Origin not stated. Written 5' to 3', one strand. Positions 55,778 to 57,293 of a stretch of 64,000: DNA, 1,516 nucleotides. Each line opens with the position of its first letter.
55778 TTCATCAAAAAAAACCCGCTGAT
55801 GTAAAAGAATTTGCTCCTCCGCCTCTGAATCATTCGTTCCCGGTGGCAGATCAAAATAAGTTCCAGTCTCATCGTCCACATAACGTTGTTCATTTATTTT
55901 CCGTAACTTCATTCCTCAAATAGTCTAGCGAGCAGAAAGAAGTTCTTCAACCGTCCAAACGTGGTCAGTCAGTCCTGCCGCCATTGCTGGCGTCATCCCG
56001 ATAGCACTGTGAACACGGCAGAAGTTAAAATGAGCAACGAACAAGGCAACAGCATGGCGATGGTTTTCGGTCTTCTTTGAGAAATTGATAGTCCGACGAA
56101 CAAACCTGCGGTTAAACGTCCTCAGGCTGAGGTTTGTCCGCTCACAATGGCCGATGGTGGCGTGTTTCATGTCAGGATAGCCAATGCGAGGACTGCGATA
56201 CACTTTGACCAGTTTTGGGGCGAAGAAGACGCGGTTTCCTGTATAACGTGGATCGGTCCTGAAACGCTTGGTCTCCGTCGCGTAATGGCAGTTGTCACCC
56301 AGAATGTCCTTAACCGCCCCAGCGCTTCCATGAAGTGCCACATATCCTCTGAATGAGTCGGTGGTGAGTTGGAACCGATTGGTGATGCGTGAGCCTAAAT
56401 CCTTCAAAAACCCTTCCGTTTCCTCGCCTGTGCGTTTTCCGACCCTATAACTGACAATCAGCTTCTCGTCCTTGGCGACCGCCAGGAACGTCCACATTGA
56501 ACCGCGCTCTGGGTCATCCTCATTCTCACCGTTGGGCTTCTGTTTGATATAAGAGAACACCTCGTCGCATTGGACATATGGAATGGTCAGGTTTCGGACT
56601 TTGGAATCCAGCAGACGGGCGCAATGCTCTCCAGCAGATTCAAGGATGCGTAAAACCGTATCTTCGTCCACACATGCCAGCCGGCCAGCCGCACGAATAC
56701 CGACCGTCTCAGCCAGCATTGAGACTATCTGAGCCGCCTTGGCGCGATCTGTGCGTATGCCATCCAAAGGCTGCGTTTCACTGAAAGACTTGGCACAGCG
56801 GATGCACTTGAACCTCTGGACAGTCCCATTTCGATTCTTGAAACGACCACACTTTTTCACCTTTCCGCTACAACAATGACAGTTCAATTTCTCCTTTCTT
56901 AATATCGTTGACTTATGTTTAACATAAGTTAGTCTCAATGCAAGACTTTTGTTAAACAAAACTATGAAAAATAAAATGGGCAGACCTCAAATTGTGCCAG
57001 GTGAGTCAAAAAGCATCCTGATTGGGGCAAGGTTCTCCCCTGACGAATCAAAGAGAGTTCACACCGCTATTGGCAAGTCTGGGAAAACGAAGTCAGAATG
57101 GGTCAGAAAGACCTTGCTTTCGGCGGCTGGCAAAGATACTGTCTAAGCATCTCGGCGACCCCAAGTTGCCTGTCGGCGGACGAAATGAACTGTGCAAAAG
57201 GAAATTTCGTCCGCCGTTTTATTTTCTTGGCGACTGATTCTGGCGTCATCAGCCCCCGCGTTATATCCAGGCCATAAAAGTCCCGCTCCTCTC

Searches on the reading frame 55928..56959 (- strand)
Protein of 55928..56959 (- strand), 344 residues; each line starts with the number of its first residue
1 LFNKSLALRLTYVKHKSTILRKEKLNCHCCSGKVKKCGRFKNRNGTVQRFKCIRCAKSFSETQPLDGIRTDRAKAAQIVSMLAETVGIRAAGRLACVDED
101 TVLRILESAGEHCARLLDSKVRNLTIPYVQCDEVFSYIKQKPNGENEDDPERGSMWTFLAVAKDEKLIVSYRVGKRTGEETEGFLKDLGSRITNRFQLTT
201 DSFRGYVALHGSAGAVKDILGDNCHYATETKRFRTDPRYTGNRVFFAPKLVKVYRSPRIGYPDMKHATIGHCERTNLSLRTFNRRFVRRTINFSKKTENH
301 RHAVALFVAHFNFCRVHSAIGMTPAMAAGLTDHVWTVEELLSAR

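Call 63: search_protein_families(library=pfam, proteins=[window:55928-56959:-], max_evalue=0.01)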
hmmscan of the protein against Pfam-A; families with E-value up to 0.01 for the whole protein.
window:55928-56959:- (344 aa): 1 family
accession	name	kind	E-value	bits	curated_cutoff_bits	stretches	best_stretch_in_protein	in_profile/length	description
PF03400.19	DDE_Tnp_IS1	-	1.4e-05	25.9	24.1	1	271-310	88-127/131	IS1 transposase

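Call 64: search_protein_families(library=ncbifam, proteins=[window:55928-56959:-], max_evalue=0.01)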
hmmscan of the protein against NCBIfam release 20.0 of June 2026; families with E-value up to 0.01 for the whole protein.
window:55928-56959:- (344 aa): 3 families
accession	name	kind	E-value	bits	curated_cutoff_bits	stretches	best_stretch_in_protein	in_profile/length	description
NF033558.1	transpos_IS1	equivalog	6.3e-21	75.2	100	1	28-207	3-164/199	IS1 family transposase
NF033550.5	transpos_ISL3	equivalog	0.0015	17.7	180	1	47-124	47-127/370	ISL3 family transposase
NF033577.2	transpos_IS481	equivalog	0.0019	17.7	224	1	268-326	228-282/284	IS481 family transposase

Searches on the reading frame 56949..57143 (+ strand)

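Call 63: search_protein_families(library=pfam, proteins=[window:56949-57143:+], max_evalue=0.01)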
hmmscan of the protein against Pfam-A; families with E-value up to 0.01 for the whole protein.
window:56949-57143:+ (65 aa): 1 family
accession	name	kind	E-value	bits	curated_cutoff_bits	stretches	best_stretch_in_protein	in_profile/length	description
PF21983.2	NikA-like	-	7.9e-06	26.4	27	1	20-58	2-40/72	Mobilization protein NikA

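Call 64: search_protein_families(library=ncbifam, proteins=[window:56949-57143:+], max_evalue=0.01)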
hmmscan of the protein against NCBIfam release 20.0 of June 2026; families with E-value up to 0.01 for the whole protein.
window:56949-57143:+ (65 aa): 0 families
